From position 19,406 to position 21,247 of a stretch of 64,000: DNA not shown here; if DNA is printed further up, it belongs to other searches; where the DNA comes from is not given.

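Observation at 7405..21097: Translationally coupled six-gene operon of giant uncharacterised proteins led by a PhoD-like phosphatase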

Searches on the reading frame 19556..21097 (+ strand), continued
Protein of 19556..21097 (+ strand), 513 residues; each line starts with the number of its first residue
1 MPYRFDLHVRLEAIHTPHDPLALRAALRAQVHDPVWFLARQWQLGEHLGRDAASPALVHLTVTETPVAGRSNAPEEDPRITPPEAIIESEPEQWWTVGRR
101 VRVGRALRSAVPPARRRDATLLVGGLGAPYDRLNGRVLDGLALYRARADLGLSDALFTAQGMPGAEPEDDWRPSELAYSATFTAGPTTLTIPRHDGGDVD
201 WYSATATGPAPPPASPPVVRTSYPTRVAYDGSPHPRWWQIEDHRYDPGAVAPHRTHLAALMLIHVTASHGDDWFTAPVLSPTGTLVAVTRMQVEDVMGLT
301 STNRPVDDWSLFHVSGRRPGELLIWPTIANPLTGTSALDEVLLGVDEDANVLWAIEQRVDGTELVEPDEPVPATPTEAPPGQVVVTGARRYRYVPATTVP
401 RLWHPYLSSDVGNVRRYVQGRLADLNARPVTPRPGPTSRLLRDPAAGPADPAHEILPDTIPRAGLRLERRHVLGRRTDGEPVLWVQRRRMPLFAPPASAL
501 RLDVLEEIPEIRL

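Call 58: search_dna_similar(query=window:19556-21094:+, collection=plasmids, mode=protein, max_rows=20)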
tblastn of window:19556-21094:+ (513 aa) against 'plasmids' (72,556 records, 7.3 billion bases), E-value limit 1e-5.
Records with a match: 14; places in all: 15; records where one place covers at least 80% of the query: 4.
Best place of each record, by identity: <60% 14.
By first word of the organism name: Streptomyces 6; Nocardia 1; Paraburkholderia 1; Gemmatirosa 1; Rhizobium 1; Halalkalicoccus 1; Salinigranum 1; Natrinema 1; Halobellus 1.
By predicted mobility (MOB-suite, as given by PLSDB): non-mobilizable 12; mobilizable 2.
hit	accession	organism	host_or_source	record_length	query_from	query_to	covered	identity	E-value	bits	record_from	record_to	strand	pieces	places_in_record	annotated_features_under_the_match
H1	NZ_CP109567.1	Nocardia sp. NBC_01377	-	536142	26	509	94%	41.0%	2e-71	254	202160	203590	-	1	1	hypothetical protein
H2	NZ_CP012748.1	Paraburkholderia caribensis MBA4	soil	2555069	1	507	99%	38.6%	1e-81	284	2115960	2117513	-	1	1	none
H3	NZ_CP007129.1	Gemmatirosa kalamazoonensis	-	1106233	8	508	98%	27.2%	9e-22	107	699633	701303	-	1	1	record has no annotation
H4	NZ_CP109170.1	Streptomyces sp. NBC_01724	-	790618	27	488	90%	28.5%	3e-20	102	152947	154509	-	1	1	hypothetical protein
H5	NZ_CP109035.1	Streptomyces longwoodensis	-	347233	161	504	67%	32.8%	1e-17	94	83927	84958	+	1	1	hypothetical protein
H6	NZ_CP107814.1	Streptomyces longwoodensis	-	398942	161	504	67%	32.8%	1e-17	94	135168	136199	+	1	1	hypothetical protein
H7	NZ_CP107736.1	Streptomyces longwoodensis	-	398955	161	504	67%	32.8%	1e-17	94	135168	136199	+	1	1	hypothetical protein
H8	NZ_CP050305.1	Rhizobium lusitanum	Oxytropis pumilio,cell culture,root ...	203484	165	503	66%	26.6%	3e-14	84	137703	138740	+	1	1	hypothetical protein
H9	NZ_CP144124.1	Halalkalicoccus sp. CGA53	cell culture,sediment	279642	26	361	65%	26.3%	7e-18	95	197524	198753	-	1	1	lamin tail domain-containing protein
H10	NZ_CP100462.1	Salinigranum marinum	cell culture,Saline soil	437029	224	504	55%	30.4%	3e-18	96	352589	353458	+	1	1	lamin tail domain-containing protein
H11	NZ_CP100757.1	Natrinema gelatinilyticum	marine sediment,sediment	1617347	220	506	56%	27.1%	3e-11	74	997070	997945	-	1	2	record has no annotation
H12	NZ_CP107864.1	Streptomyces europaeiscabiei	-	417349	222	488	52%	28.9%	1e-15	88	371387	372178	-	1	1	hypothetical protein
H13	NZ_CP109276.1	Streptomyces anthocyanicus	-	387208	135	359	44%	27.6%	4e-12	77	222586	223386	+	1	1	hypothetical protein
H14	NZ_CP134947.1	Halobellus sp. DFY28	cell culture,sediment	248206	220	360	27%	28.8%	2e-11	74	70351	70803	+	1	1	lamin tail domain-containing protein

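Call 59: search_dna_similar(query=window:19556-21094:+, collection=phages, mode=protein, max_rows=10)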
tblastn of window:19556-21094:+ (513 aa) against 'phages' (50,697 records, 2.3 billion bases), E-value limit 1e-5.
Records with a match: 1; places in all: 1; records where one place covers at least 80% of the query: 0.
Best place of each record, by identity: <60% 1.
By first word of the organism name: Bacteriophage 1.
By host as written in the record: - 1.
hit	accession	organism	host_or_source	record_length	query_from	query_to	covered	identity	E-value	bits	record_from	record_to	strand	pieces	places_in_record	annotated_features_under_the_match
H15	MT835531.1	Bacteriophage sp.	human fecal samples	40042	220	504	56%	31.4%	4e-13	78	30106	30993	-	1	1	record has no annotation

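Call 60: get_annotated_region(hit=H15, flank=12000)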
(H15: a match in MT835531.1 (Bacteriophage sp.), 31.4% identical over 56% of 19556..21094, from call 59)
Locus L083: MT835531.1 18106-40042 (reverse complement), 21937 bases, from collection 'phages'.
description: UNVERIFIED: Bacteriophage sp. clone scaffold_106 genomic sequence.
organism: Bacteriophage sp. (NCBI taxid 38018)
taxonomy: Viruses
host: -; source: human fecal samples; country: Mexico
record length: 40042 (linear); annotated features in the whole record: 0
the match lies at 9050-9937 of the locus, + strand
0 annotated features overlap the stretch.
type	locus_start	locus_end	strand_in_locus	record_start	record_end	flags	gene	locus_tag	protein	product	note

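Call 61: get_annotated_region(hit=H9, flank=10000)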
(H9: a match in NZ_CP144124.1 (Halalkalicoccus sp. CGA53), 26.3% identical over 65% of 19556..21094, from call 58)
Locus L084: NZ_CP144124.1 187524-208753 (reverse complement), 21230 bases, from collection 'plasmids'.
description: Halalkalicoccus sp. CGA53 plasmid unnamed1, complete sequence
organism: Halalkalicoccus sp. CGA53 (NCBI taxid 3117733)
taxonomy: Archaea; Euryarchaeota; Halobacteria; Halobacteriales; Halococcaceae; Halalkalicoccus; Halalkalicoccus sp. CGA53
host: -; source: cell culture,sediment; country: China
typing (MOB-suite, as given by PLSDB): non-mobilizable
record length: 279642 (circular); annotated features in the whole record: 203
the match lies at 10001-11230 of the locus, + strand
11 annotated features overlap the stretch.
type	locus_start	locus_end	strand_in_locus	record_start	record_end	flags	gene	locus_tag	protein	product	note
CDS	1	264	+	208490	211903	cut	-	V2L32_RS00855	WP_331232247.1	hypothetical protein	-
CDS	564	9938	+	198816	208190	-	-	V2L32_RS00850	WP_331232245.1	BGTF surface domain-containing protein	-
CDS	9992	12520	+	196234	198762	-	-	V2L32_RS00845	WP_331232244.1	lamin tail domain-containing protein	-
CDS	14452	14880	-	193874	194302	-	-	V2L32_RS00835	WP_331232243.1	helix-turn-helix domain-containing protein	-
CDS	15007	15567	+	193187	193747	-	-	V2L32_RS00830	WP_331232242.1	hypothetical protein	-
CDS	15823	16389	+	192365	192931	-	-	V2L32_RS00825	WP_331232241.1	peroxiredoxin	-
CDS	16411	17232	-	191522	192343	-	-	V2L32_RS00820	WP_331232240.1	IS5 family transposase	-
CDS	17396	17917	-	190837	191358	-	-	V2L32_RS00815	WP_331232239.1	quercetin 2,3-dioxygenase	-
CDS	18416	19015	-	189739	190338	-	-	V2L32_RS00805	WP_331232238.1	helix-turn-helix domain-containing protein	-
CDS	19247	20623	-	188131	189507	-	-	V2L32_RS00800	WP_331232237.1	hypothetical protein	-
CDS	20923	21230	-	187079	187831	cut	-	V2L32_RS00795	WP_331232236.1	hypothetical protein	-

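Call 63: get_annotated_region(hit=H10, flank=15000)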
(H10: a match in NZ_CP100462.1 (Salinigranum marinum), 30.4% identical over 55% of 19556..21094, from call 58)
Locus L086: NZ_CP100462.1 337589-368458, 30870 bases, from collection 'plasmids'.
description: Salinigranum marinum strain ZS-10 plasmid unnamed1, complete sequence
organism: Salinigranum marinum (NCBI taxid 1515595)
taxonomy: Archaea; Euryarchaeota; Halobacteria; Halobacteriales; Haloferacaceae; Salinigranum; Salinigranum marinum
host: -; source: cell culture,Saline soil; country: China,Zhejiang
typing (MOB-suite, as given by PLSDB): non-mobilizable
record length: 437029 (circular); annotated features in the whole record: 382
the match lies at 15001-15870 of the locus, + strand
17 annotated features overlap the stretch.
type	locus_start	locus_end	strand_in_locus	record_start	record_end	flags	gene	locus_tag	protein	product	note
CDS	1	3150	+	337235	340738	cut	-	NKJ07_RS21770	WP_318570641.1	DUF6603 domain-containing protein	-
CDS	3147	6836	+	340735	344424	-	-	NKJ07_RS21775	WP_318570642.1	hypothetical protein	-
CDS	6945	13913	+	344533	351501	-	-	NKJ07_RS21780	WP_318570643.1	BGTF surface domain-containing protein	-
CDS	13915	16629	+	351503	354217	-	-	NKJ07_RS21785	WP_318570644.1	lamin tail domain-containing protein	-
CDS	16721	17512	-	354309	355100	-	-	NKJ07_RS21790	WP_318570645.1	hypothetical protein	-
CDS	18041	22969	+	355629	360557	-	-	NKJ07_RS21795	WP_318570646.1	PQQ-binding-like beta-propeller repeat protein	-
CDS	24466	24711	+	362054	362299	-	-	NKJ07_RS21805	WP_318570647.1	hypothetical protein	-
CDS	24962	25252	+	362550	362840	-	-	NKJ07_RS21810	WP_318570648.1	DUF433 domain-containing protein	-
CDS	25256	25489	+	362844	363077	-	-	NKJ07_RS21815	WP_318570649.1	DUF5615 family PIN-like protein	-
CDS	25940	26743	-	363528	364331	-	-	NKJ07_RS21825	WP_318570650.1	nucleotidyl transferase AbiEii/AbiGii toxin family protein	-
CDS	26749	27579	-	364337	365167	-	-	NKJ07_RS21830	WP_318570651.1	type IV toxin-antitoxin system AbiEi family antitoxin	-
CDS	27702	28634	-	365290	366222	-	-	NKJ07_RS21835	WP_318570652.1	ArdC-like ssDNA-binding domain-containing protein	-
CDS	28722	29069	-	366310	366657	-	-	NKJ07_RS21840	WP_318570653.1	hypothetical protein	-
CDS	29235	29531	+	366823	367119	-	-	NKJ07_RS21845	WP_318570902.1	hypothetical protein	-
CDS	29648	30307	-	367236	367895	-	-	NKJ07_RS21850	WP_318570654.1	helix-turn-helix domain-containing protein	-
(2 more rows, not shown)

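Call 69: search_protein_families(library=pfam, proteins=[L086:6945-13913:+, L086:13915-16629:+], max_evalue=0.001)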
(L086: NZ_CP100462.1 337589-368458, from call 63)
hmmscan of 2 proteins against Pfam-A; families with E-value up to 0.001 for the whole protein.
L086:6945-13913:+ (2322 aa): 0 families

L086:13915-16629:+ (904 aa): 1 family
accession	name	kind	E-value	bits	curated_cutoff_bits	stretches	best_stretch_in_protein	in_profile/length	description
PF00932.25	LTD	-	1.7e-29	102.9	34.3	2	799-901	13-104/109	Lamin Tail Domain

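Call 76: get_annotated_region(hit=H5, flank=14000)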
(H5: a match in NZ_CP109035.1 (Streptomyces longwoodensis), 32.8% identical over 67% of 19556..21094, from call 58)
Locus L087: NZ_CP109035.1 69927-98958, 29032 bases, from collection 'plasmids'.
description: Streptomyces longwoodensis strain NBC 00651 plasmid unnamed1, complete sequence
organism: Streptomyces longwoodensis (NCBI taxid 68231)
taxonomy: Bacteria; Actinomycetota; Actinomycetes; Kitasatosporales; Streptomycetaceae; Streptomyces; Streptomyces longwoodensis
host: -; source: -; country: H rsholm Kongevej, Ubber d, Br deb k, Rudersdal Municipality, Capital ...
typing (MOB-suite, as given by PLSDB): non-mobilizable; replicon rep_cluster_1974,rep_cluster_43
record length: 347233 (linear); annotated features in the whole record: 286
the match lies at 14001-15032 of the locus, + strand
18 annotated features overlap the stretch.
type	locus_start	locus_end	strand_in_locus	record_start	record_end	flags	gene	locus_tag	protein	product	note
CDS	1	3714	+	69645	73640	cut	-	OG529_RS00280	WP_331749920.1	DUF6603 domain-containing protein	-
CDS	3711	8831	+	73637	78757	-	-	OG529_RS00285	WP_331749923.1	VCBS repeat-containing protein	-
CDS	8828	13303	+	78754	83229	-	-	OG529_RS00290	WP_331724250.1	hypothetical protein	-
CDS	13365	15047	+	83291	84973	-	-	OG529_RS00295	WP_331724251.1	hypothetical protein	-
CDS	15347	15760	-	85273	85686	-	-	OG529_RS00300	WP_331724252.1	transposase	-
CDS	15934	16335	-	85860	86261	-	-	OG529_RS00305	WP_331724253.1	DUF6009 family protein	-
CDS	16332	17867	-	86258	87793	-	-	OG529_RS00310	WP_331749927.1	phage/plasmid primase, P4 family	GO:0006260 - DNA replication [Evidence IEA]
CDS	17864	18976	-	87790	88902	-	-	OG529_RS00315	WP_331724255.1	bifunctional DNA primase/polymerase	-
CDS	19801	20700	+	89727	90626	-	-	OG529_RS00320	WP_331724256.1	PIG-L family deacetylase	-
CDS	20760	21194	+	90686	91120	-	-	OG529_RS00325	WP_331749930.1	hypothetical protein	-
CDS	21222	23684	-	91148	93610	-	-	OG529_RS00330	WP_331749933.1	NB-ARC domain-containing protein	-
CDS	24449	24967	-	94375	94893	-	-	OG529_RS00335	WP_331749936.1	hypothetical protein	-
CDS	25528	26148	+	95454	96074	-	-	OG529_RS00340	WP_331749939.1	hypothetical protein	-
CDS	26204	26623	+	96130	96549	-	-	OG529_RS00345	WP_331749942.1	helix-turn-helix domain-containing protein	-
CDS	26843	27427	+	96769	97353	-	-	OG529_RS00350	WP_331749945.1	hypothetical protein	-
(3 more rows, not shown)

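Call 77: get_annotated_region(hit=H8, flank=14000)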
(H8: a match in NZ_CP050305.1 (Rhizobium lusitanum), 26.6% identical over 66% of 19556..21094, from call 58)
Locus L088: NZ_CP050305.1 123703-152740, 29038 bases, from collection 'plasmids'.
description: Rhizobium lusitanum strain 629 plasmid p_3, complete sequence
organism: Rhizobium lusitanum (NCBI taxid 293958)
taxonomy: Bacteria; Pseudomonadota; Alphaproteobacteria; Hyphomicrobiales; Rhizobiaceae; Rhizobium; Rhizobium lusitanum
host: -; source: Oxytropis pumilio,cell culture,root nodule; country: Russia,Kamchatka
typing (MOB-suite, as given by PLSDB): non-mobilizable; mating-pair formation MPF_T
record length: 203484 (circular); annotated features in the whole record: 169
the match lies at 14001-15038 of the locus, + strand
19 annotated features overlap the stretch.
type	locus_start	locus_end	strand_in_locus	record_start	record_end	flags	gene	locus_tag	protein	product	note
CDS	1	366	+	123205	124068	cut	-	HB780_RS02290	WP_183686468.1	pentapeptide repeat-containing protein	-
CDS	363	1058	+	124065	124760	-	-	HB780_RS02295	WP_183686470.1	nucleotidyltransferase domain-containing protein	-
CDS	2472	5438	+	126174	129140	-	-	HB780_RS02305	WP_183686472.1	DUF6603 domain-containing protein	-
CDS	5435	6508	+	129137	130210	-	-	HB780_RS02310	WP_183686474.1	hypothetical protein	-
CDS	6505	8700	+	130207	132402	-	-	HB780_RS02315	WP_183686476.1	hypothetical protein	-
CDS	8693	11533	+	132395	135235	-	-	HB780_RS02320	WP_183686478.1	hypothetical protein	-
CDS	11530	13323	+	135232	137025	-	-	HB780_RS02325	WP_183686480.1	hypothetical protein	-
CDS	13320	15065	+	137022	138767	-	-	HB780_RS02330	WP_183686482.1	hypothetical protein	-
CDS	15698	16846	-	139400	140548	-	-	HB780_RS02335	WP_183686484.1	hypothetical protein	-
CDS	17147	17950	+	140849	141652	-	-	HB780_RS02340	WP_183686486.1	CVNH domain-containing protein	-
CDS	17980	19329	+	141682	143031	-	-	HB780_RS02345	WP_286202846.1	hypothetical protein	-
CDS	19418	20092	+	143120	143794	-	-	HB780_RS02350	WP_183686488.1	hypothetical protein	-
CDS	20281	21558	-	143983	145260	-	-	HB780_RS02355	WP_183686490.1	hypothetical protein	-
CDS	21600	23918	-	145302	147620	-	-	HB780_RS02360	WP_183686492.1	hypothetical protein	-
CDS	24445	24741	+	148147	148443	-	-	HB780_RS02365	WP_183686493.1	hypothetical protein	-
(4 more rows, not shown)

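Call 81: search_protein_families(library=ncbifam, proteins=[L086:6945-13913:+, L087:3711-8831:+, L087:8828-13303:+], max_evalue=0.001)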
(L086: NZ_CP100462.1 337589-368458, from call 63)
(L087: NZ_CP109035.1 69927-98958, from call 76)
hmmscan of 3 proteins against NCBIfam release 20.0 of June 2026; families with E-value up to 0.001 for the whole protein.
L086:6945-13913:+ (2322 aa): 1 family
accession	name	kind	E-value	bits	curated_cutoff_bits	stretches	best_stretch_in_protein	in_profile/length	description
NF045517.1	halo_surf_dom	domain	1.7e-15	56.9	40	1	1745-1829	2-88/88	BGTF surface domain-containing protein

L087:3711-8831:+ (1706 aa): 0 families

L087:8828-13303:+ (1491 aa): 0 families

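Call 86: fold_search(model_id=the predicted structure, library=viral)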
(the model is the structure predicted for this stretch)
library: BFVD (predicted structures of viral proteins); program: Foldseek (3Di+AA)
matches with E <= 10: 206; with E <= 0.001: 0
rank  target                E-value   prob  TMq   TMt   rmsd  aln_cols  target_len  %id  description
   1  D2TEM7                9.5e-02  0.06  0.07  0.05  23.4       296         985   12  (no name in the UniProt tables at hand)
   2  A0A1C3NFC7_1          1.6e-01  0.06  0.08  0.06  34.9       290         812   10  (no name in the UniProt tables at hand)
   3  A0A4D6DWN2            1.8e-01  0.04  0.07  0.03  27.7       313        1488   12  Uncharacterized protein [Edwardsiella phage pEt-SU]
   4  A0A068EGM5            3.1e-01  0.04  0.08  0.12  21.4       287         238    9  Uncharacterized protein [Penguinpox virus]
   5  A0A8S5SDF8            4.6e-01  0.02  0.06  0.03  23.9       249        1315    8  Uncharacterized protein [Siphoviridae sp. ctnpt50]
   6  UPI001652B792         5.7e-01  0.06  0.06  0.16  24.0       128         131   13  (no name look-up for this kind of identifier)
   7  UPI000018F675         5.7e-01  0.02  0.08  0.09  27.3       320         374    9  (no name look-up for this kind of identifier)
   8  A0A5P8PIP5            6.3e-01  0.02  0.09  0.10  31.0       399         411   10  Uncharacterized protein [Stenotrophomonas phage Mendera]
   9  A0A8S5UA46            8.3e-01  0.02  0.07  0.07  30.7       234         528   10  Minor structural protein [Siphoviridae sp. ctij073]
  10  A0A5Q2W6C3            8.3e-01  0.01  0.07  0.04  30.7       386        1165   11  (no name in the UniProt tables at hand)
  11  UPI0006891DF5         8.3e-01  0.01  0.05  0.06  32.4       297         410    8  (no name look-up for this kind of identifier)
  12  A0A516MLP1            8.3e-01  0.01  0.06  0.05  35.9       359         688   11  (no name in the UniProt tables at hand)
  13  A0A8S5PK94            8.7e-01  0.01  0.04  0.04  26.5       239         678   10  Uncharacterized protein [Podoviridae sp. ctnCN2]
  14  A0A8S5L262            9.7e-01  0.02  0.05  0.13  18.7       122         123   13  Coat protein [ssRNA phage SRR7976325_6]
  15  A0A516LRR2            1.1e+00  0.01  0.06  0.07  27.0       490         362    7  (no name in the UniProt tables at hand)
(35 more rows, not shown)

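Call 88: search_protein_families(library=pfam, proteins=[L088:5435-6508:+], max_evalue=0.001)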
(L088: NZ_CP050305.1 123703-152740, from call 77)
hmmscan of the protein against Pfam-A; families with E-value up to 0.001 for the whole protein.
L088:5435-6508:+ (357 aa): 0 families

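Call 95: search_dna_similar(query=L079:3517-6141:+, collection=plasmids, mode=protein, max_rows=30)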
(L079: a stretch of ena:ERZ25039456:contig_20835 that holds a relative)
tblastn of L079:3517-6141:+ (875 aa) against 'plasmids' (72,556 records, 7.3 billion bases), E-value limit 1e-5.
Records with a match: 13; places in all: 20; records where one place covers at least 80% of the query: 0.
Best place of each record, by identity: <60% 13.
By first word of the organism name: Streptomyces 5; Nocardia 1; Paraburkholderia 1; Halobellus 1; Gemmatirosa 1; Rhizobium 1; Halalkalicoccus 1; Natrinema 1; Salinigranum 1.
By predicted mobility (MOB-suite, as given by PLSDB): non-mobilizable 11; mobilizable 2.
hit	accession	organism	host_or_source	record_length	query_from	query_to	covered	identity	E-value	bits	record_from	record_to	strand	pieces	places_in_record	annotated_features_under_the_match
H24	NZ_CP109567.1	Nocardia sp. NBC_01377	-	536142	19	864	75%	38.9%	4e-46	363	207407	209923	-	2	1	hypothetical protein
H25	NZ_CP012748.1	Paraburkholderia caribensis MBA4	soil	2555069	3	835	76%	35.1%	5e-42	328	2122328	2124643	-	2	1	none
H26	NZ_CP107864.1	Streptomyces europaeiscabiei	-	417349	1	814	73%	30.6%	2e-16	183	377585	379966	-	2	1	hypothetical protein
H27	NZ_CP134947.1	Halobellus sp. DFY28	cell culture,sediment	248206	51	817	49%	33.7%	3e-22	182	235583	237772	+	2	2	hypothetical protein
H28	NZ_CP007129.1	Gemmatirosa kalamazoonensis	-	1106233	1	814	52%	29.9%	6e-18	186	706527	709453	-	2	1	record has no annotation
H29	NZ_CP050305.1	Rhizobium lusitanum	Oxytropis pumilio,cell culture,root ...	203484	1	874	53%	29.1%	4e-19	174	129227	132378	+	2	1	hypothetical protein (x2)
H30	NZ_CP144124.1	Halalkalicoccus sp. CGA53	cell culture,sediment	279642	45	814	50%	30.4%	1e-19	176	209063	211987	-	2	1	hypothetical protein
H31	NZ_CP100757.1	Natrinema gelatinilyticum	marine sediment,sediment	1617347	10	780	50%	29.9%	6e-14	164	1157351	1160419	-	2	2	record has no annotation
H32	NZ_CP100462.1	Salinigranum marinum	cell culture,Saline soil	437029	599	813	25%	35.7%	2e-19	102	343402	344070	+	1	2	hypothetical protein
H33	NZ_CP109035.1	Streptomyces longwoodensis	-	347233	1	228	26%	32.6%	3e-17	95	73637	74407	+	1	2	VCBS repeat-containing protein | DUF6603 domain-containing protein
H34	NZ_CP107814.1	Streptomyces longwoodensis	-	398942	1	228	26%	32.6%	4e-17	95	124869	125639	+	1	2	VCBS repeat-containing protein | DUF6603 domain-containing protein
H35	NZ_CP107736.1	Streptomyces longwoodensis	-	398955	1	228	26%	32.6%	4e-17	95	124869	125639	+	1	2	VCBS repeat-containing protein | DUF6603 domain-containing protein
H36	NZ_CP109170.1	Streptomyces sp. NBC_01724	-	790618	634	835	23%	32.2%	3e-8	66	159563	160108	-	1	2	hypothetical protein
